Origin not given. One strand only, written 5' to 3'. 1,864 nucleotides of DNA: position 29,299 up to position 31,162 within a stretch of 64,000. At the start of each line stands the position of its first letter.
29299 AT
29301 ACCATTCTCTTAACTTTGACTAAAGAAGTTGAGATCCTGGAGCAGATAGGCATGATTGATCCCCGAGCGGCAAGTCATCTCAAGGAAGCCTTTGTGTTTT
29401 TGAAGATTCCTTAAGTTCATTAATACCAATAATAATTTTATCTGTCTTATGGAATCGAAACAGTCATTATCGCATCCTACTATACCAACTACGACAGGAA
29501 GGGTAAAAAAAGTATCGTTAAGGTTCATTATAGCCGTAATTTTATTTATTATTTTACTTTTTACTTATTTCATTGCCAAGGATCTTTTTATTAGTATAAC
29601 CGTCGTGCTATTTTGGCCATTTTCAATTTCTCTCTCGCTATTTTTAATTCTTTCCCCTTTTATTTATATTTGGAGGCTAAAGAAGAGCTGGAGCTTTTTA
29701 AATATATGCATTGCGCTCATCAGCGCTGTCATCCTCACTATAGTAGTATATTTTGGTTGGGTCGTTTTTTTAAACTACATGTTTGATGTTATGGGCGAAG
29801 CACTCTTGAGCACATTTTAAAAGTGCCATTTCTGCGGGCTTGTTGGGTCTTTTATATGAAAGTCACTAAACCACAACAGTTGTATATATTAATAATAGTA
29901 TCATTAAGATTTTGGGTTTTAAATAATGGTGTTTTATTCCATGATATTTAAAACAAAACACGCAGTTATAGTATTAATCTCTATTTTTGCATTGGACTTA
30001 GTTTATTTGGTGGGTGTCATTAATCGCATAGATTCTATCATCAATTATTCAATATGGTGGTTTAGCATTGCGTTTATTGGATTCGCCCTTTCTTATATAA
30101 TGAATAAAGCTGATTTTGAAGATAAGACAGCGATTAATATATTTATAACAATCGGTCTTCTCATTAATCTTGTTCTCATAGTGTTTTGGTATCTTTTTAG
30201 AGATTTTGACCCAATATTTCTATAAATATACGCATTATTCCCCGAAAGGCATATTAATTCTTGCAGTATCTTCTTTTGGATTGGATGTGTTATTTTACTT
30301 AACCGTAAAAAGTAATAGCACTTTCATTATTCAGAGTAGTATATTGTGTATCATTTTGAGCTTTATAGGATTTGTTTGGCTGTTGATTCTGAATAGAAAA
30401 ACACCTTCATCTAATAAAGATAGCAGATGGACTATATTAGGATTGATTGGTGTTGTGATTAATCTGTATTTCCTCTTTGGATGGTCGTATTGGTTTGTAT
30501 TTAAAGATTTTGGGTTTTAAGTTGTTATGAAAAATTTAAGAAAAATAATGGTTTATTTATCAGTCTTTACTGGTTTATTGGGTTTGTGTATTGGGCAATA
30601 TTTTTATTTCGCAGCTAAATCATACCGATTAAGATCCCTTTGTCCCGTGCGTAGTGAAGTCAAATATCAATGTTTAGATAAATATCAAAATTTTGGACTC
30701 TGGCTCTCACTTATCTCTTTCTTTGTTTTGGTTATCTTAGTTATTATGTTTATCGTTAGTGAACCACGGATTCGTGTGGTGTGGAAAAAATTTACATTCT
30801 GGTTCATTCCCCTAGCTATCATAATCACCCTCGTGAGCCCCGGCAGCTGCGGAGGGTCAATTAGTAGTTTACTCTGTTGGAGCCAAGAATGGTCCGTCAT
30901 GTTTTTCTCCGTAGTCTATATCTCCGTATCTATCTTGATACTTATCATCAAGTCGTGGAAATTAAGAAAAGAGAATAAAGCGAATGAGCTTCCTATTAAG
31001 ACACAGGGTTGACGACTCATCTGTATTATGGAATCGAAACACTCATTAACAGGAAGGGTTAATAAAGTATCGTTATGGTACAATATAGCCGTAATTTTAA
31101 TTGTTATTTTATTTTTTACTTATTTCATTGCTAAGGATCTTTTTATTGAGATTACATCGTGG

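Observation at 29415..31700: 30%-GC island of tandemly duplicated small membrane proteins directly downstream of a secreted LamG-lipase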

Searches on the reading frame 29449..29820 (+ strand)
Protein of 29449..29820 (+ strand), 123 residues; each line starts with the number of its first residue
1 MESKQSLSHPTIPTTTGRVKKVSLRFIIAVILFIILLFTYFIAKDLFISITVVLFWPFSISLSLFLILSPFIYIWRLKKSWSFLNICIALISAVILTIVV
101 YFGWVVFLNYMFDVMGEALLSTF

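Call 5: search_protein_families(library=pfam, proteins=[window:29449-29820:+], max_evalue=0.1)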
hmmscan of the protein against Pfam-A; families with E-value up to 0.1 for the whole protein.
window:29449-29820:+ (123 aa): 0 families

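Call 24: find_homologous_proteins(query=window:29449-29817:+, max_evalue=0.01)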
Query window:29449-29817:+ (123 aa): 2 proteins with E <= 0.01 among 83 candidates.
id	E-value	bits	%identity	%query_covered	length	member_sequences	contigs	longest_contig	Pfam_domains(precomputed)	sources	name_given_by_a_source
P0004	5.1e-68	245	100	100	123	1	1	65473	-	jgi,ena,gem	-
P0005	2.7e-42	162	76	88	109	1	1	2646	-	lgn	-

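Call 26: find_encoding_contigs(protein=P0005, flank=10000)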
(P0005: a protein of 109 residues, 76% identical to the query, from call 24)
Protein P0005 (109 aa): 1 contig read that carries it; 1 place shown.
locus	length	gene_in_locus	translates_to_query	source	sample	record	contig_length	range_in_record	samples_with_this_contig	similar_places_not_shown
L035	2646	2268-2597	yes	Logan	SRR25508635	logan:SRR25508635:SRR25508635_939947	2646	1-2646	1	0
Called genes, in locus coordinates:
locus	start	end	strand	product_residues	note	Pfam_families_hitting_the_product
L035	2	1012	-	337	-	?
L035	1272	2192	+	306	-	PF13613:HTH_Tnp_4 (weak), PF01609:DDE_Tnp_1, PF13359:DDE_Tnp_4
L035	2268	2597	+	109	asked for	-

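Call 32: search_protein_families(library=padloc, proteins=[window:29449-29820:+], max_evalue=0.1)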
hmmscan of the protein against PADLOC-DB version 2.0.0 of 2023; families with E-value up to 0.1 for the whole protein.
window:29449-29820:+ (123 aa): 0 families

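Call 33: search_protein_families(library=phrogs, proteins=[window:29449-29820:+], max_evalue=0.1)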
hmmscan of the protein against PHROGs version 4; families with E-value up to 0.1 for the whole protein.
window:29449-29820:+ (123 aa): 0 families

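Call 34: search_protein_families(library=ncbifam, proteins=[window:29449-29820:+], max_evalue=0.1)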
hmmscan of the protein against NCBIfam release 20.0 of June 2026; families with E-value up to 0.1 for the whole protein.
window:29449-29820:+ (123 aa): 0 families
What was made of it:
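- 29449..29820 (+): F1a: intact family-1 gene, 123 aa, three hydropathy-predicted TM segments. It is the gene directly after the type A lipase, with a 34-nt gap, and is the presumed partner. No family hits (calls 5, 32-34).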

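Call 43: search_protein_families(library=pfam, proteins=[L035:2-1012:-], max_evalue=0.01)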
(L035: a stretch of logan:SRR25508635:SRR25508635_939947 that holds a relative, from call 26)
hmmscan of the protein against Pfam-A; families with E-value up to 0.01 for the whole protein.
L035:2-1012:- (337 aa): 1 family
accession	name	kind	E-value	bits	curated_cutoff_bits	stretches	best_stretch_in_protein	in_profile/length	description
PF05593.20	RHS_repeat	-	3.6e-05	24.5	22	0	9-37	2-31/38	RHS Repeat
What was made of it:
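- On Recently imported genomic island: A transposase is adjacent to F1 in L035 (calls 26, 43).
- An F1 relative lies next to a DDE transposase in L035 (calls 26, 43).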

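Call 114: find_related_loci(query=A6, collection=viral_contigs, flank=6000)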
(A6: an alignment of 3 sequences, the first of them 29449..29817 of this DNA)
Query A6 (123 aa) in viral_contigs; peptide patterns used: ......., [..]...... (x = any residue, [..] = any of these).
94 stretches matched a pattern, but none encodes a relative of the query by tblastn (E <= 1e-3).

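Call 124: predict_structure(alignment_id=A9)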
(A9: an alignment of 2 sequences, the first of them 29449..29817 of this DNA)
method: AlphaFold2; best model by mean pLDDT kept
length: 123 residues; sequences in the alignment: 2
mean_pLDDT: 72.5   pTM: 0.38
mean pLDDT of the five models: 72.5, 72.2, 72.0, 70.6, 67.4
residues with pLDDT >= 90: 0; 70-90: 85; 50-70: 35; < 50: 3
segments of 3 or more residues with pLDDT < 50: none
pLDDT, mean of each block of 10 residues (from residue 1): 55 51 79 83 74 75 80 70 78 84 80 67 57
secondary structure, 60 per line:
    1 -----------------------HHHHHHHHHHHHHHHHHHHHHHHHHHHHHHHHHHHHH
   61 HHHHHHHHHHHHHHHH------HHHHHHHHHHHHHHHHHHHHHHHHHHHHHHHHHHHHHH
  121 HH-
elements in order: H24-76 H83-122
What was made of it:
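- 29449..29820 (+): The AlphaFold model is helical but only pLDDT 72.5 from a 2-sequence alignment (call 124).
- Tried and rejected: The AlphaFold model from a 2-sequence alignment reached only pLDDT 72.5 and pTM 0.38, so it was not used for topology (call 124).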

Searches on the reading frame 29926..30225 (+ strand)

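Call 5: search_protein_families(library=pfam, proteins=[window:29926-30225:+], max_evalue=0.1)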
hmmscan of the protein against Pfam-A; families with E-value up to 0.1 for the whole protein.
window:29926-30225:+ (99 aa): 0 families

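Call 32: search_protein_families(library=padloc, proteins=[window:29926-30225:+], max_evalue=0.1)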
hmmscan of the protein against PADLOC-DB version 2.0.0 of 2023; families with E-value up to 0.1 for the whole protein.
window:29926-30225:+ (99 aa): 0 families

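Call 33: search_protein_families(library=phrogs, proteins=[window:29926-30225:+], max_evalue=0.1)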
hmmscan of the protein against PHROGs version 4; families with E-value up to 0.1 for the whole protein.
window:29926-30225:+ (99 aa): 0 families

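Call 34: search_protein_families(library=ncbifam, proteins=[window:29926-30225:+], max_evalue=0.1)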
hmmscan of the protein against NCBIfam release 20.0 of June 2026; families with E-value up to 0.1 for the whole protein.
window:29926-30225:+ (99 aa): 1 family
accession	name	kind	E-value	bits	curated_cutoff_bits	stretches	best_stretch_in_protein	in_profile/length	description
NF005389.0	PRK06934.1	equivalog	0.067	12.5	172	1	36-72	131-165/221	flavodoxin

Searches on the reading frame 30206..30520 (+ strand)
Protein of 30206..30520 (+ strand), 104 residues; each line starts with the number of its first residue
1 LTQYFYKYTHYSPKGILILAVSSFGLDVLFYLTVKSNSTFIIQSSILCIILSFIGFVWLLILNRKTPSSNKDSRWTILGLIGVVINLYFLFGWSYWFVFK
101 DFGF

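Call 5: search_protein_families(library=pfam, proteins=[window:30206-30520:+], max_evalue=0.1)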
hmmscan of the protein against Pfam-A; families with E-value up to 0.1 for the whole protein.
window:30206-30520:+ (104 aa): 0 families

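Call 32: search_protein_families(library=padloc, proteins=[window:30206-30520:+], max_evalue=0.1)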
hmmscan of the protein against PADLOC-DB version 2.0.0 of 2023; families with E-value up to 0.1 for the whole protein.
window:30206-30520:+ (104 aa): 0 families

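Call 33: search_protein_families(library=phrogs, proteins=[window:30206-30520:+], max_evalue=0.1)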
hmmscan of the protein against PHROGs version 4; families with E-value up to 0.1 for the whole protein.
window:30206-30520:+ (104 aa): 1 family
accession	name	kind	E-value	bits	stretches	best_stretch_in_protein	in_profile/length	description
phrog_9586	-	unknown function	0.069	13.8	1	8-58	26-76/313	-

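Call 34: search_protein_families(library=ncbifam, proteins=[window:30206-30520:+], max_evalue=0.1)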
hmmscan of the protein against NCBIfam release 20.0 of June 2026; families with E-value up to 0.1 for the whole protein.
window:30206-30520:+ (104 aa): 2 families
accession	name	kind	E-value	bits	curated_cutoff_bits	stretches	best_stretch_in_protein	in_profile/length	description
NF038216.1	ABZJ_00895_fam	subfamily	0.05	13.5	33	1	39-100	65-129/134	ABZJ_00895 family protein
NF007048.0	PRK09501.1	equivalog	0.055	12.3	582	1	2-40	28-65/348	spermidine/putrescine ABC transporter substrate-binding protein PotD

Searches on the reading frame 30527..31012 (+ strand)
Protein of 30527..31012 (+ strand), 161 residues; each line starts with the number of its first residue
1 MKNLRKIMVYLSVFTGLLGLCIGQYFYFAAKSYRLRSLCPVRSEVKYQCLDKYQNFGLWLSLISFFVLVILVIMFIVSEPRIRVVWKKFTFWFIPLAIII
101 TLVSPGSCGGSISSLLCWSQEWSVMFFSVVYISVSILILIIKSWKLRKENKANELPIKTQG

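Call 5: search_protein_families(library=pfam, proteins=[window:30527-31012:+], max_evalue=0.1)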
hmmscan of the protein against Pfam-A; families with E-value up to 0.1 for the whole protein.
window:30527-31012:+ (161 aa): 1 family
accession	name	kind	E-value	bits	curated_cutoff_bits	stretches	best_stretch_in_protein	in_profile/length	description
PF03733.18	YccF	-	0.066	14.3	27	1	56-96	10-49/51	Inner membrane component domain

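Call 10: find_encoding_contigs(protein=window:30527-31012:+, flank=10000, max_places=10)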
Protein window:30527-31012:+ (161 aa): 1 contig read that carries it; 1 place shown.
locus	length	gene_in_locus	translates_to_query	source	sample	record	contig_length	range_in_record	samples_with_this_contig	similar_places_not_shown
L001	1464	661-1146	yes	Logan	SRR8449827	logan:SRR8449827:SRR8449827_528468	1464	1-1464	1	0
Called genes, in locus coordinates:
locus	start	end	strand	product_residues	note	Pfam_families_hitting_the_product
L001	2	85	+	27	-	?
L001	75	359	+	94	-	-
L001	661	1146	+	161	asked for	-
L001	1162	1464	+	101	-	?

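Call 25: find_homologous_proteins(query=window:30527-31009:+, max_evalue=0.01)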
Query window:30527-31009:+ (161 aa): 2 proteins with E <= 0.01 among 103 candidates.
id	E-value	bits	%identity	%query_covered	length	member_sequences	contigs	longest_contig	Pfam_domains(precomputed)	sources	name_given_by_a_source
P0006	6.4e-94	330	100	96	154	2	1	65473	-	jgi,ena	-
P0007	8.7e-54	200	61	100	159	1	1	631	-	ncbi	-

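Call 27: find_encoding_contigs(protein=P0007, flank=10000)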
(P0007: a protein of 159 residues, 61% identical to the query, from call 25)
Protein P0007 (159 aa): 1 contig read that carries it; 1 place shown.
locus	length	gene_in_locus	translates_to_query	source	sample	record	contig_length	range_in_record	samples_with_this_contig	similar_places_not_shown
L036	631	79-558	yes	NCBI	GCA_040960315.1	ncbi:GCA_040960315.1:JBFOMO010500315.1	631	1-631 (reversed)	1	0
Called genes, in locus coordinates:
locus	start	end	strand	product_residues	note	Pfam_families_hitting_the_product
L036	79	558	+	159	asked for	-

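Call 32: search_protein_families(library=padloc, proteins=[window:30527-31012:+], max_evalue=0.1)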
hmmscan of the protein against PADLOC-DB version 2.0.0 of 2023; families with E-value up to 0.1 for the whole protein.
window:30527-31012:+ (161 aa): 1 family
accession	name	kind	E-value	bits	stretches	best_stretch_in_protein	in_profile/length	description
PDLC02365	PycTM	-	0.032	12.6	0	98-153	33-80/165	-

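Call 33: search_protein_families(library=phrogs, proteins=[window:30527-31012:+], max_evalue=0.1)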
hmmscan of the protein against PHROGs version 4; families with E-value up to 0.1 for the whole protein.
window:30527-31012:+ (161 aa): 0 families

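Call 34: search_protein_families(library=ncbifam, proteins=[window:30527-31012:+], max_evalue=0.1)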
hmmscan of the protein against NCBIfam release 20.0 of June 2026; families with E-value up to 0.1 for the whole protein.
window:30527-31012:+ (161 aa): 0 families
